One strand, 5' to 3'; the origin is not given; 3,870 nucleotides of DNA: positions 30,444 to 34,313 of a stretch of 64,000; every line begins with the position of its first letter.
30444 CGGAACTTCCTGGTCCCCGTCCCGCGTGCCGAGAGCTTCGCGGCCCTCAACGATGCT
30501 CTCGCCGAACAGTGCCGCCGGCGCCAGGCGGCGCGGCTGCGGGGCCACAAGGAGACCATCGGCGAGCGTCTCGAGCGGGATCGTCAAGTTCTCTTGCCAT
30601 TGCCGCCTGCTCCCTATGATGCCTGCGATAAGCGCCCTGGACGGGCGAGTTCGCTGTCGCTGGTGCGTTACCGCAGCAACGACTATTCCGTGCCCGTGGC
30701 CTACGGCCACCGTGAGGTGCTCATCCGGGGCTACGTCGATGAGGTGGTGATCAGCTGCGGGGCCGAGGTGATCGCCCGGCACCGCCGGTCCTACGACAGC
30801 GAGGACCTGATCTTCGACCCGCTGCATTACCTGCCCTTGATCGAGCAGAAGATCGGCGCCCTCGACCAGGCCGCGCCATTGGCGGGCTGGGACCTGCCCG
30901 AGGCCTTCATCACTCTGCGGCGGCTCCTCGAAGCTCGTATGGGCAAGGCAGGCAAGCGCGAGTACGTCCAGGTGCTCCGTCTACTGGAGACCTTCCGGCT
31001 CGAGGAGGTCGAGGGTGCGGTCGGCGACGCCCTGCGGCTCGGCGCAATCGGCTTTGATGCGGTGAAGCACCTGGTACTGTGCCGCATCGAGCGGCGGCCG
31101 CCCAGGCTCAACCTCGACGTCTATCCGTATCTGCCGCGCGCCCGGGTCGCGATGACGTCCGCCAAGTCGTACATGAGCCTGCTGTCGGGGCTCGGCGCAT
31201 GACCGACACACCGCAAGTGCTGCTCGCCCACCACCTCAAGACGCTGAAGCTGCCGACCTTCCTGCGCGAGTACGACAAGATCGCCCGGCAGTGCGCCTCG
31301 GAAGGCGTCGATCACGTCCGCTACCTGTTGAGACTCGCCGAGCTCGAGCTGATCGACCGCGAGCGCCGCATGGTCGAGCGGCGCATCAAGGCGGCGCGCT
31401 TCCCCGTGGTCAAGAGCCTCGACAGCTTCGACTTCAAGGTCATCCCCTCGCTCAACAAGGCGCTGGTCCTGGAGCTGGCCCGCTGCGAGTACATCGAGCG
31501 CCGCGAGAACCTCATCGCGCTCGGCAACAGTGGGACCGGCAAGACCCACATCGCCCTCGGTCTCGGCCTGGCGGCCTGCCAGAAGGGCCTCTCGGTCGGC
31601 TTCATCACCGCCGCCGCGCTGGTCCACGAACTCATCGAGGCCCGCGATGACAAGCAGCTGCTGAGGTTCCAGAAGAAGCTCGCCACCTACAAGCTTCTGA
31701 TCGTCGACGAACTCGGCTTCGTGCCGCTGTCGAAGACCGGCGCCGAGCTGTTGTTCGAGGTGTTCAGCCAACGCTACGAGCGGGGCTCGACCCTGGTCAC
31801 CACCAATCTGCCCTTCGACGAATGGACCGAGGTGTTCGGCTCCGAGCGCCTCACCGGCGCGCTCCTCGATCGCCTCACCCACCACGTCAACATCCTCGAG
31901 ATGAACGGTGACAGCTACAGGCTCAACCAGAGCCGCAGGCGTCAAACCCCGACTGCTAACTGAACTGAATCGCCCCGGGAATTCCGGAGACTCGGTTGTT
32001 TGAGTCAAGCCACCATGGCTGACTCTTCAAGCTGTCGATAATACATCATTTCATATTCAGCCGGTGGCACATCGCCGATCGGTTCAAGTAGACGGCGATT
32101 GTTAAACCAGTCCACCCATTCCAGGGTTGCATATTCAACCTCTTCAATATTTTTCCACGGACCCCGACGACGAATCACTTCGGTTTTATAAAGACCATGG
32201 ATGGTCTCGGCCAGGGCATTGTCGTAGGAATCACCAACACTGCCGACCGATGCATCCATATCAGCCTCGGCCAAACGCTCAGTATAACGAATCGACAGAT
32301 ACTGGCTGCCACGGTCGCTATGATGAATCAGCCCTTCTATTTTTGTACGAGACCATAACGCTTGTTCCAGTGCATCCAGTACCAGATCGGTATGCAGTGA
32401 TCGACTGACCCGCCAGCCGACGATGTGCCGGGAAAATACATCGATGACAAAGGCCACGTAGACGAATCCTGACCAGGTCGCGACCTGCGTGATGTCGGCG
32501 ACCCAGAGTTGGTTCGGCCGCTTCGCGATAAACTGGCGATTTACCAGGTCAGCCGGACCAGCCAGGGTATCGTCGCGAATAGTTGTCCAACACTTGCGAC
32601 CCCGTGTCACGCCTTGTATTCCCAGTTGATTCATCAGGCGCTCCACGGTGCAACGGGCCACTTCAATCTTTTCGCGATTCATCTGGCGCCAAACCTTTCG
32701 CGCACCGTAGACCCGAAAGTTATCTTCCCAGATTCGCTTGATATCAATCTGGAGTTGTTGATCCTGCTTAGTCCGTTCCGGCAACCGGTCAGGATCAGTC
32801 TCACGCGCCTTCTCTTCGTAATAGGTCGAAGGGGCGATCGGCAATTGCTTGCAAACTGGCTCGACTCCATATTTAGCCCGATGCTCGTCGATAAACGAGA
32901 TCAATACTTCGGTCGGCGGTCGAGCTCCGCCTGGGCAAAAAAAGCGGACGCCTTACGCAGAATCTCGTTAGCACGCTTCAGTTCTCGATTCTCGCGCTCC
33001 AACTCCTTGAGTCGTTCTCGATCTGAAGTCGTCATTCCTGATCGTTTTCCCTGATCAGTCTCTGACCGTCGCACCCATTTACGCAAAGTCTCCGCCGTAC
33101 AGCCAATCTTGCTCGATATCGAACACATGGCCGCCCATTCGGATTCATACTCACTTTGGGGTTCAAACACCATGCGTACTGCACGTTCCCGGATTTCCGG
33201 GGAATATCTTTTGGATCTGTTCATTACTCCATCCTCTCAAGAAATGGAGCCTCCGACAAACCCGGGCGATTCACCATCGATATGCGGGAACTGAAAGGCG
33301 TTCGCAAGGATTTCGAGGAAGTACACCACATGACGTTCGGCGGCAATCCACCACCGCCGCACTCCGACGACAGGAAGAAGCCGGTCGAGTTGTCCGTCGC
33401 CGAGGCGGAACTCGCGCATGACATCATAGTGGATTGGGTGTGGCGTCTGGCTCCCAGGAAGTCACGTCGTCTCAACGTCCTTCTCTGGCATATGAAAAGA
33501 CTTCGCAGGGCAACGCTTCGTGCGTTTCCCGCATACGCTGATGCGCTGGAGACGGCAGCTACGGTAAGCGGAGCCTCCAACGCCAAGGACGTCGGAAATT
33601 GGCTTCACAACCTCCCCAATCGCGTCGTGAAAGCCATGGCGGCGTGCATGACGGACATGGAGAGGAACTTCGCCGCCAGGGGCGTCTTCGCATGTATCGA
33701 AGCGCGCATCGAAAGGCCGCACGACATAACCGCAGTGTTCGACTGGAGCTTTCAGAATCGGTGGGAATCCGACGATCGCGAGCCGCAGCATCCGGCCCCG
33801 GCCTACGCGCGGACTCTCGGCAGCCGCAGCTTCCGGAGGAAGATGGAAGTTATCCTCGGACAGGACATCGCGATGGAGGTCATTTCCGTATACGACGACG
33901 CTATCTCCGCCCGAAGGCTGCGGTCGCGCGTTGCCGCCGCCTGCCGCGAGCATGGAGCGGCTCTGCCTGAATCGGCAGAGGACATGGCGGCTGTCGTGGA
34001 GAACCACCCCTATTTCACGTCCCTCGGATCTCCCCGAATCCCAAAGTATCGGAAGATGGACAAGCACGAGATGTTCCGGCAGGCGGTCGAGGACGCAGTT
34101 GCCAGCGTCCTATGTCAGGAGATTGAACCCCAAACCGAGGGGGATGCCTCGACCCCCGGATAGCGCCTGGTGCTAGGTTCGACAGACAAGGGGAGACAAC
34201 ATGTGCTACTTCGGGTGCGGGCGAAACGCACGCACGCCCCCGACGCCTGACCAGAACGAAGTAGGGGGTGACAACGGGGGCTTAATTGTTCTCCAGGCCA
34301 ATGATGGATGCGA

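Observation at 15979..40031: A mosaic island of about 24 kb, GC-richer than its flanks, with no tRNA gene at either edge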

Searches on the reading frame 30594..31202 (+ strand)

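Call 10: search_protein_families(library=pfam, proteins=[window:30594-31202:+])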
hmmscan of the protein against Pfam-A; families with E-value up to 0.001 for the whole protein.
window:30594-31202:+ (202 aa): 1 family
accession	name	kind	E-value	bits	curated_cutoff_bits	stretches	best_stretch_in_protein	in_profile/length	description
PF22483.2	Mu-transpos_C_2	-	4.9e-22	77.9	27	1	3-75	1-73/73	Mu transposase, C-terminal domain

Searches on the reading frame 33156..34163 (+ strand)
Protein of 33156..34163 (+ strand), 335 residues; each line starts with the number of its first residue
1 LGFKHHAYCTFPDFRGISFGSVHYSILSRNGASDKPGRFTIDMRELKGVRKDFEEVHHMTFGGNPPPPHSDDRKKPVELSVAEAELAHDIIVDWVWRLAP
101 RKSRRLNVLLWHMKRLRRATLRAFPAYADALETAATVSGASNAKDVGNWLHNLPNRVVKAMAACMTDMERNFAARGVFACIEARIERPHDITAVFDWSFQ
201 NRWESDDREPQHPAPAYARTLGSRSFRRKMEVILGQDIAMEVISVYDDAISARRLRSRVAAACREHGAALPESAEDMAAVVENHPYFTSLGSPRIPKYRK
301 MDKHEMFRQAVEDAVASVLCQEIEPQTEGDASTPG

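Call 10: search_protein_families(library=pfam, proteins=[window:33156-34163:+])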
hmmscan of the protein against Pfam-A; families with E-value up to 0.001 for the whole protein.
window:33156-34163:+ (335 aa): 0 families

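Call 68: search_protein_families(library=ncbifam, proteins=[window:33276-34160:+], max_evalue=0.001)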
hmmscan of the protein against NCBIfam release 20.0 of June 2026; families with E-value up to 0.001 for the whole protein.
window:33276-34160:+ (295 aa): 0 families

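Call 79: search_protein_families(library=pfam, max_evalue=0.01, proteins=[window:33276-34160:+])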
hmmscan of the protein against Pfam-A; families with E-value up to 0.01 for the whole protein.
seq(295 aa): 0 families
